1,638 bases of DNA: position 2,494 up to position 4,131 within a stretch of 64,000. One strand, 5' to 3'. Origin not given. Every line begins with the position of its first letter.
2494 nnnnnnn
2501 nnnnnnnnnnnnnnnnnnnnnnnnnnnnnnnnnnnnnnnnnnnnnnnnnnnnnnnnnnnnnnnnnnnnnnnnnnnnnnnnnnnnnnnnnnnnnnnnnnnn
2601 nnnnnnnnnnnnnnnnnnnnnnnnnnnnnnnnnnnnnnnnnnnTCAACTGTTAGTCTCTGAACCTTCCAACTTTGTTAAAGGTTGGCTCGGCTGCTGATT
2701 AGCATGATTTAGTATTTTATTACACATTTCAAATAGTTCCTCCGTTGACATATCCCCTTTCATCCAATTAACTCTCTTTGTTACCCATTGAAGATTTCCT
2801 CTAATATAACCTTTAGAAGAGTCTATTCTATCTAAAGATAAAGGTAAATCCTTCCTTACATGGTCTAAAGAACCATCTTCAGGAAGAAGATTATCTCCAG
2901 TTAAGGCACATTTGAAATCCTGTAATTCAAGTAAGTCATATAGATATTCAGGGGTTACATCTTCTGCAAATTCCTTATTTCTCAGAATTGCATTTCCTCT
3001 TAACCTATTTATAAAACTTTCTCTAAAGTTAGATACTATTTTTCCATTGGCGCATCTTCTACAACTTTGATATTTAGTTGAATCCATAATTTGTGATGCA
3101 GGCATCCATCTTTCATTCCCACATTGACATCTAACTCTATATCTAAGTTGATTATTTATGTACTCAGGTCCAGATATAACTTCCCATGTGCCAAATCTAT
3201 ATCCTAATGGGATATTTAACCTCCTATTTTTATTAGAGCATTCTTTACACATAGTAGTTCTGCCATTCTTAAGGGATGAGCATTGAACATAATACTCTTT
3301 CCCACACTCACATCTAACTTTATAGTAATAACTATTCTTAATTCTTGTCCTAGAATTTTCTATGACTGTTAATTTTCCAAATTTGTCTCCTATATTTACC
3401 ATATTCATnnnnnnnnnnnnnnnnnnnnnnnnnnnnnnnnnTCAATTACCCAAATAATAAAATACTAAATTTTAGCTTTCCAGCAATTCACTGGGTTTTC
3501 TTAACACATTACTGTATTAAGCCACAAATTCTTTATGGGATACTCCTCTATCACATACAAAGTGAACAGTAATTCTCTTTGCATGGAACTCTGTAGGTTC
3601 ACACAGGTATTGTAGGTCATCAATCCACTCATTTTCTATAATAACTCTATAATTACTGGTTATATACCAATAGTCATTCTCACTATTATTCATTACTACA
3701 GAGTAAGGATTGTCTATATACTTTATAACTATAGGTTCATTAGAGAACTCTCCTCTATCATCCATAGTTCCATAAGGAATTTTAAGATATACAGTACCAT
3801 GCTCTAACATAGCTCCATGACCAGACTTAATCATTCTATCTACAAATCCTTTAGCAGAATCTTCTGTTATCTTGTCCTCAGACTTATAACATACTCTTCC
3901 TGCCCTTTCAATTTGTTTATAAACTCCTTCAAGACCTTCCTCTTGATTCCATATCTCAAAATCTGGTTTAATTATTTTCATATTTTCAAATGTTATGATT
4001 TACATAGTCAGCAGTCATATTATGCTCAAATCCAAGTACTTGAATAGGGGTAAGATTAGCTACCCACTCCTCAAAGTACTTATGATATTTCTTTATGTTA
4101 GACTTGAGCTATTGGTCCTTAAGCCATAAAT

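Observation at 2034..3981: thyX is split by a roughly 1.1-kb intron-like element encoding an HNH homing endonuclease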

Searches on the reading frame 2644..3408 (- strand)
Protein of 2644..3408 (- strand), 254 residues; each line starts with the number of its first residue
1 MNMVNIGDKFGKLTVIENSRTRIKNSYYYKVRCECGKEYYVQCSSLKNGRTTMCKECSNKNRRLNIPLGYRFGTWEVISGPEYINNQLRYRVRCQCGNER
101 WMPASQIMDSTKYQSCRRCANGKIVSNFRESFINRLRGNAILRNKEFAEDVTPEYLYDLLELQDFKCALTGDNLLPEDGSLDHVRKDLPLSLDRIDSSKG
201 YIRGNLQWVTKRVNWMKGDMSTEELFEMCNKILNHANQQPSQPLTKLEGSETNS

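Call 4: search_protein_families(library=pfam, proteins=[window:2644-3408:-], max_evalue=0.1)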
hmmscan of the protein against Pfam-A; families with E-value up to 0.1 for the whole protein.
window:2644-3408:- (254 aa): 2 families
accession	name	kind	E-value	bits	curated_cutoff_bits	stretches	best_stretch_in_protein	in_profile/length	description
PF05207.18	Zn_ribbon_CSL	-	0.0029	17.7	29.2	0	26-58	14-47/55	CSL zinc finger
PF08165.16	FerA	-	0.083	13.2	33.9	0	216-251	2-37/65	FerA (NUC095) domain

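Call 17: search_protein_families(library=phrogs, proteins=[window:2644-3408:-], max_evalue=0.01)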
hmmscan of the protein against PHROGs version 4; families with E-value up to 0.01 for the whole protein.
window:2644-3408:- (254 aa): 10 families
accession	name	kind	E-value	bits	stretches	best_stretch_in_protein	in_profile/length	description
phrog_1035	-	DNA, RNA and nucleotide metabolism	6.3e-25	89.5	1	19-238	52-231/271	endonuclease VII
phrog_374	-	DNA, RNA and nucleotide metabolism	2.7e-20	73.7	2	6-63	198-256/617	HNH endonuclease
phrog_3322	-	DNA, RNA and nucleotide metabolism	4.6e-20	73.1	1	128-240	51-156/162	endonuclease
phrog_1400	-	moron, auxiliary metabolic gene and host takeover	3.4e-10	41.2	1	135-245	15-114/251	Srd anti-sigma factor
phrog_559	-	DNA, RNA and nucleotide metabolism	3.7e-10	40.2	1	23-137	146-257/607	HNH endonuclease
phrog_3118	-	DNA, RNA and nucleotide metabolism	6.3e-10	40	1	160-220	43-99/287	HNH endonuclease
phrog_3377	-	DNA, RNA and nucleotide metabolism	8e-05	23.6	1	190-214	66-90/196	HNH endonuclease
phrog_18493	-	unknown function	0.0001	23.4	1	6-59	61-113/136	-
phrog_8790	-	DNA, RNA and nucleotide metabolism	0.00034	21.6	1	189-214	74-99/241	restriction endonuclease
phrog_22195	-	unknown function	0.0034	18.1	0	7-59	12-60/148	-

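Call 18: search_protein_families(library=ncbifam, proteins=[window:2644-3408:-], max_evalue=0.1)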
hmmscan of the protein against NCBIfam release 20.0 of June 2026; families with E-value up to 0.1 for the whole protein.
window:2644-3408:- (254 aa): 1 family
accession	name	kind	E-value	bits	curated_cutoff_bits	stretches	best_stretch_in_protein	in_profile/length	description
NF001976.0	PRK00762.1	equivalog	0.04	13.7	146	0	81-130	60-110/124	hydrogenase maturation nickel metallochaperone HypA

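Call 20: search_solved_structures(query=window:2644-3408:-, max_evalue=10, show_alignments=2)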
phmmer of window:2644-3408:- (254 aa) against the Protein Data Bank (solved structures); distinct sequences matched with E-value up to 10: 2.
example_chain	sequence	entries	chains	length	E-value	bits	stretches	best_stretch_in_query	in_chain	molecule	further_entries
7upn_C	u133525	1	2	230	0.21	14.2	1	89-137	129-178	Virion infectivity factor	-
9y6n_A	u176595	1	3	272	2.4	10.8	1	49-92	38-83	Protein FAM171A2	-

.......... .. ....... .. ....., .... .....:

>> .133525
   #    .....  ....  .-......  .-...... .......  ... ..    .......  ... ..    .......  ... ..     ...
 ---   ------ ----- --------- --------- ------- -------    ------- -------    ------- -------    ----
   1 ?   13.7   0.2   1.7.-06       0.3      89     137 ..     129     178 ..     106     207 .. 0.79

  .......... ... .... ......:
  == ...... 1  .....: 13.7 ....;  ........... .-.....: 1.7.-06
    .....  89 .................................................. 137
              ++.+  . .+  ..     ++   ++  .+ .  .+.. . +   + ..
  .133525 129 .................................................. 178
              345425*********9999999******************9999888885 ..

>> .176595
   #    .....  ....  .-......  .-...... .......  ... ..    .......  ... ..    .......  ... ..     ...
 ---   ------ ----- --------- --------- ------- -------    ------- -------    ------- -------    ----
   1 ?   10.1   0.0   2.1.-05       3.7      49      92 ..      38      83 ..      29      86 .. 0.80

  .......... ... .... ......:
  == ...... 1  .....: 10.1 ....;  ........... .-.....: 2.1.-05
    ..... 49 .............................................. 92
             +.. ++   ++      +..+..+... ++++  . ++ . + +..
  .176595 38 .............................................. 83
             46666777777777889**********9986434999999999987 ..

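Call 43: find_homologous_proteins(query=window:2644-3408:-, max_evalue=0.00001)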
Query window:2644-3408:- (254 aa): 1281 proteins with E <= 0.00001 among 1519 candidates; the best 120 are listed.
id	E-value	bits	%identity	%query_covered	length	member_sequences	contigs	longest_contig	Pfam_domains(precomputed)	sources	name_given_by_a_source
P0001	1.7e-152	524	89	98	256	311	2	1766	-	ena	-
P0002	3.7e-134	464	77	99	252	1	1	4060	-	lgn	-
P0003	6.1e-134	463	77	99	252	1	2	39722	-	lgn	-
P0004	1.3e-131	456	76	99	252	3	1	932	-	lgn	-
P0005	3.4e-131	454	75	100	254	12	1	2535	-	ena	-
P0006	2.1e-130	452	76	99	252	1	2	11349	-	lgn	-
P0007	9.6e-130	450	76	100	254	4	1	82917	-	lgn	-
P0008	4.3e-129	447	73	99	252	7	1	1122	-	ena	-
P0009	4.5e-129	447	75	99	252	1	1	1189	-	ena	-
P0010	2.2e-128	445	75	100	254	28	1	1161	-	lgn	-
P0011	2.8e-128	445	72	99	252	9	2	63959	-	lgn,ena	-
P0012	2.3e-127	442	74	99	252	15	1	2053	-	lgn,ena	-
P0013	1.4e-126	439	76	99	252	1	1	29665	-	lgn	-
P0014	8.4e-121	420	88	74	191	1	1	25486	-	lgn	-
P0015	7.2e-115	401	72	94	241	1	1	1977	-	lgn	-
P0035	7.6e-55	204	44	97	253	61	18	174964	-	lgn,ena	-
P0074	2.5e-50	189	39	99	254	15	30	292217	-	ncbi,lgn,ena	-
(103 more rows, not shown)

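Call 46: find_encoding_contigs(protein=P0074, flank=2500, max_places=4)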
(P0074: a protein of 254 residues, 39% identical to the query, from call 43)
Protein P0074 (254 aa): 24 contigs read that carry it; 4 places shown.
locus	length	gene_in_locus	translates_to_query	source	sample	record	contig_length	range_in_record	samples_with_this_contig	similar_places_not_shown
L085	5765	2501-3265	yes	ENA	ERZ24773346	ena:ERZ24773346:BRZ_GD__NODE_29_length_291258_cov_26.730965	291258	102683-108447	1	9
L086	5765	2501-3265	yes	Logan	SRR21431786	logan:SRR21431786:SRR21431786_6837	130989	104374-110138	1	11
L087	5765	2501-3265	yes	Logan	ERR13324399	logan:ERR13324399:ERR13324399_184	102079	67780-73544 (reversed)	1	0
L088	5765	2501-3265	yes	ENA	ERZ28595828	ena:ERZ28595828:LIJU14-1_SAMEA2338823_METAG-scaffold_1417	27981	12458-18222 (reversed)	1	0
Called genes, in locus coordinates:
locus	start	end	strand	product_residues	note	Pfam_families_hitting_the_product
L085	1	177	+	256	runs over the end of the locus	-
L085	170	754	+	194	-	-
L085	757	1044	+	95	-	-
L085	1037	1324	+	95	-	-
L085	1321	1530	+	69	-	-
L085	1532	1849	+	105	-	-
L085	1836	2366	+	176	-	PF02511:Thy1 (faint)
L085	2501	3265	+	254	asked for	-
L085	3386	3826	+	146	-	PF02511:Thy1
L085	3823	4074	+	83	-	-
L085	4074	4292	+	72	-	-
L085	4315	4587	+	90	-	-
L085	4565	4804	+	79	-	-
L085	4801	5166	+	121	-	-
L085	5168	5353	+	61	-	-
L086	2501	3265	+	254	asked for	-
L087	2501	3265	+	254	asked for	-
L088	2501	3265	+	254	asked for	-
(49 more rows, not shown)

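Call 47: find_encoding_contigs(protein=P0035, flank=2500, max_places=4)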
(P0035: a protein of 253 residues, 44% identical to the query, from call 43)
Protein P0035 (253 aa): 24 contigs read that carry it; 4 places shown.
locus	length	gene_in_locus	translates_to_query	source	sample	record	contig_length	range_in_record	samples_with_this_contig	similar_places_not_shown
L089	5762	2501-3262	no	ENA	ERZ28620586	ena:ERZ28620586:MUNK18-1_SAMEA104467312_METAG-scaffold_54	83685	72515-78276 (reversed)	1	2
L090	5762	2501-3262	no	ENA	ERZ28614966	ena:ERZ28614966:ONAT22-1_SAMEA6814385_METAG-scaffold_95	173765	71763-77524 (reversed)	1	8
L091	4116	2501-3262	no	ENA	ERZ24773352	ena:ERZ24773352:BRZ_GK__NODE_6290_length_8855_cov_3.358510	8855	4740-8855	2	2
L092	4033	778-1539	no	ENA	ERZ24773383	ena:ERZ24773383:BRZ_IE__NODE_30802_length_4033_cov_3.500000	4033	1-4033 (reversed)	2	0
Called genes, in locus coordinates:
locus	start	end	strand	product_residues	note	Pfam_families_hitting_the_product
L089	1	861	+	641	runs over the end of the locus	-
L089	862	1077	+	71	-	-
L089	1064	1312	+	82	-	-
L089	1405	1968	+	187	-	PF07463:NUMOD4, PF13392:HNH_3, PF07453:NUMOD1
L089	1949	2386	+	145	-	PF02511:Thy1 (faint)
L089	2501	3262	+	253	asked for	-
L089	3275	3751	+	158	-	-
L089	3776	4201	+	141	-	PF02511:Thy1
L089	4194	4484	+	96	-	-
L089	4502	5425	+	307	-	PF13203:DUF2201_N, PF09967:DUF2201 (weak)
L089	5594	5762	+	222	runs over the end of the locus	PF14528:LAGLIDADG_3 (faint), PF00961:LAGLIDADG_1 (weak)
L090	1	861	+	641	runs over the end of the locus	-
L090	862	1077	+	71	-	-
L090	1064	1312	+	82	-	-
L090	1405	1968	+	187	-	PF07463:NUMOD4, PF13392:HNH_3, PF07453:NUMOD1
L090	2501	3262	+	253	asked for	-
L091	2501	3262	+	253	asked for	-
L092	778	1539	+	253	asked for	-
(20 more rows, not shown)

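Call 51: predict_structure(alignment_id=A2)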
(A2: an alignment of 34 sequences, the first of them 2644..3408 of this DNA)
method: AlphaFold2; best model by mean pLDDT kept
length: 254 residues; sequences in the alignment: 34
mean_pLDDT: 85.1   pTM: 0.58
mean pLDDT of the five models: 85.1, 84.7, 84.6, 83.1, 82.9
residues with pLDDT >= 90: 127; 70-90: 105; 50-70: 8; < 50: 14
segments of 3 or more residues with pLDDT < 50: 242-254
pLDDT, mean of each block of 10 residues (from residue 1): 82 92 93 94 90 87 85 93 88 92 91 86 82 90 93 94 92 87 80 91 94 74 84 75 41 33
secondary structure, 60 per line:
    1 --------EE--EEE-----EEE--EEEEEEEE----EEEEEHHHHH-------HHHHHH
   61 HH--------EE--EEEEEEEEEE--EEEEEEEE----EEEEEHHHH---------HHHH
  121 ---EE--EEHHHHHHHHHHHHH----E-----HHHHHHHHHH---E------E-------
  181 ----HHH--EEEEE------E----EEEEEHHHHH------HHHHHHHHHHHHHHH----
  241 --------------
elements in order: E13-15 E21-23 E26-33 E38-42 H43-47 H55-62 E75-84 E87-94 E99-103 H104-107 H117-120 H130-142 H153-162 E190-194 E206-210 H211-215 H222-236

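Call 72: search_solved_structures(query=A2, max_evalue=5, show_alignments=3)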
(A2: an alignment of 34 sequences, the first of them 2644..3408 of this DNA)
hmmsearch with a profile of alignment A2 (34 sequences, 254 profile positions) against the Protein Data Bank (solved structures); distinct sequences matched with E-value up to 5: 13.
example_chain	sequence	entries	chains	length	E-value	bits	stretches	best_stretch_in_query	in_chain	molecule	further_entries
9t0z_4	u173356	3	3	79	0.02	17.6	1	90-149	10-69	Large ribosomal subunit protein bL31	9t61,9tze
8qcq_6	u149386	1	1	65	0.11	15.3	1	90-142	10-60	Large ribosomal subunit protein bL31-A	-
28nt_Z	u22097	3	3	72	0.15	14.7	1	87-143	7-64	Large ribosomal subunit protein bL31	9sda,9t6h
6x5x_A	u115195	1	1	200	0.16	14.7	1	49-134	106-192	Snake venom metalloproteinase BmooMP-I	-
3j9w_B3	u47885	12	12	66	0.51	13.1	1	90-142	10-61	50S ribosomal protein bL31 | 50S ribosomal protein L31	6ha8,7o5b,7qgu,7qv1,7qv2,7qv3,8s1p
6ha1_6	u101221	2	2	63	0.55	13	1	90-142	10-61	50S ribosomal protein L31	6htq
5njt_y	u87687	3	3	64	0.55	12.9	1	90-142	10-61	50S ribosomal protein L31 | Large ribosomal subunit protein bL31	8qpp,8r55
1wge_A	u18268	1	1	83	0.79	12.4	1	80-126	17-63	Hypothetical protein 2610018L09Rik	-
3o2q_A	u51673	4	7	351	0.97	12.1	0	186-213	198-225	Symplekin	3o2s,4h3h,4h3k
3o2t_A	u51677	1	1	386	1.2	11.8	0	186-213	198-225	Symplekin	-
2jr7_A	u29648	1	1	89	1.4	11.7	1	80-124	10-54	DPH3 homolog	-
3odr_A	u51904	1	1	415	1.4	11.6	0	186-213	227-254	Symplekin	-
3ods_A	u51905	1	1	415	1.4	11.6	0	186-213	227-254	Symplekin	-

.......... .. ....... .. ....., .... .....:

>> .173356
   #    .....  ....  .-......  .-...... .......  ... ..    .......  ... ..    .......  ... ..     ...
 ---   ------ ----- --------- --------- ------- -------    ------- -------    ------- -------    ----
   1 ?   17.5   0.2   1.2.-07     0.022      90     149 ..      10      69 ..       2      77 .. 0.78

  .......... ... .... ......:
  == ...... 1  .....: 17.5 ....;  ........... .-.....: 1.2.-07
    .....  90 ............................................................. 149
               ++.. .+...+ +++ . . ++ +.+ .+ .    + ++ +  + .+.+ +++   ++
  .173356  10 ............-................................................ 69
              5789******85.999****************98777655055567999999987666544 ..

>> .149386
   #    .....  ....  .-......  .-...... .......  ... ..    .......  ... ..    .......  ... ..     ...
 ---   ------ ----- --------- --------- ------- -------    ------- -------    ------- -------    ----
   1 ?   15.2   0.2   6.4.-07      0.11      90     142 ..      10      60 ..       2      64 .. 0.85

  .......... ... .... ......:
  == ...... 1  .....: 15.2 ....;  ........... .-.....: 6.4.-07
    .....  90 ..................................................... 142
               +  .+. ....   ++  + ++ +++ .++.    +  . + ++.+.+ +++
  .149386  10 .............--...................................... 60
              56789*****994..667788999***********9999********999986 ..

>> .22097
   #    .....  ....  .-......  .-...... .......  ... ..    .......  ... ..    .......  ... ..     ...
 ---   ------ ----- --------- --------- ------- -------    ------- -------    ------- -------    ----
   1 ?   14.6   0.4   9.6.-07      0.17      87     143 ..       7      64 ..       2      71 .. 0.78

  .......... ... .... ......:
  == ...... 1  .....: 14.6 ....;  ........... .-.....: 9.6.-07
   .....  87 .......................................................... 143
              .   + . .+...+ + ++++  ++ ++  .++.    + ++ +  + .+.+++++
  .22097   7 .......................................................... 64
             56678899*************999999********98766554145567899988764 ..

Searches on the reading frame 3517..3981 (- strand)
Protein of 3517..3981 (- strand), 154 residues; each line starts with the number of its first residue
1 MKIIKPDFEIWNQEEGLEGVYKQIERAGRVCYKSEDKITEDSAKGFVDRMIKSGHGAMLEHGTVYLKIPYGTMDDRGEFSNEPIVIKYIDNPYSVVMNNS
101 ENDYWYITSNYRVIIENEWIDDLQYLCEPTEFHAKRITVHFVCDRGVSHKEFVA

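Call 4: search_protein_families(library=pfam, proteins=[window:3517-3981:-], max_evalue=0.1)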
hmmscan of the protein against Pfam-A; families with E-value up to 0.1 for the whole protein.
window:3517-3981:- (154 aa): 1 family
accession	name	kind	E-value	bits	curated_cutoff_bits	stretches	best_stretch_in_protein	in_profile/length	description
PF02511.20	Thy1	-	7.4e-06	26.3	24.8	1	22-68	11-63/191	Thymidylate synthase complementing protein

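Call 30: find_related_loci(query=window:3535-3981:-, collection=viral_contigs, flank=3000)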
Query seq(149 aa) (149 aa) in viral_contigs; peptide patterns used: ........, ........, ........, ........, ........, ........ (x = any residue, [..] = any of these).
599 stretches matched a pattern (row limit reached: there are more); 595 encode a relative of the query (tblastn E <= 1e-3); the best 80 are kept; 80 distinct loci.
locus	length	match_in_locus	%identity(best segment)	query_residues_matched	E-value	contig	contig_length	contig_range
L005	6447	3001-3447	97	1-149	4e-100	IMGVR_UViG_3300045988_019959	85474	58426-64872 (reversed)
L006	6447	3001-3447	94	1-149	1e-97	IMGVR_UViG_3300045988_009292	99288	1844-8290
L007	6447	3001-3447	93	1-149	8e-97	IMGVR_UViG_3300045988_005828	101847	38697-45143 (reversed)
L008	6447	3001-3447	95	1-149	1e-96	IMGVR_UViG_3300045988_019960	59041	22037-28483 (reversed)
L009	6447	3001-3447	89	1-149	2e-90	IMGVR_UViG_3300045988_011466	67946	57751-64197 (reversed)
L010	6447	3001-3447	81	1-149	4e-82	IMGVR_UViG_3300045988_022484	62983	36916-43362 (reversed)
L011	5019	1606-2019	83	1-149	1e-81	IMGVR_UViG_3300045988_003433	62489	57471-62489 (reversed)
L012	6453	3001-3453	75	1-149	2e-74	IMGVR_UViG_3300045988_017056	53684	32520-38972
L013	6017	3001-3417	70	1-149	8e-65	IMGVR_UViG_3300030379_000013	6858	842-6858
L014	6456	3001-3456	68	1-149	1e-64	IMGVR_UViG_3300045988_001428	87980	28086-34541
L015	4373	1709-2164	66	1-149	7e-64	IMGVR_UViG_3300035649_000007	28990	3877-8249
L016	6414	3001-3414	67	1-149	1e-63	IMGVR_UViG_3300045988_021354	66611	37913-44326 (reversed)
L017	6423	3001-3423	67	1-149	1e-63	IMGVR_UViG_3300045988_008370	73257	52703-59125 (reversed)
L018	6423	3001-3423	67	1-149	2e-63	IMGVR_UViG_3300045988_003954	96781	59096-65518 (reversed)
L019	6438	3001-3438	68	1-149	5e-63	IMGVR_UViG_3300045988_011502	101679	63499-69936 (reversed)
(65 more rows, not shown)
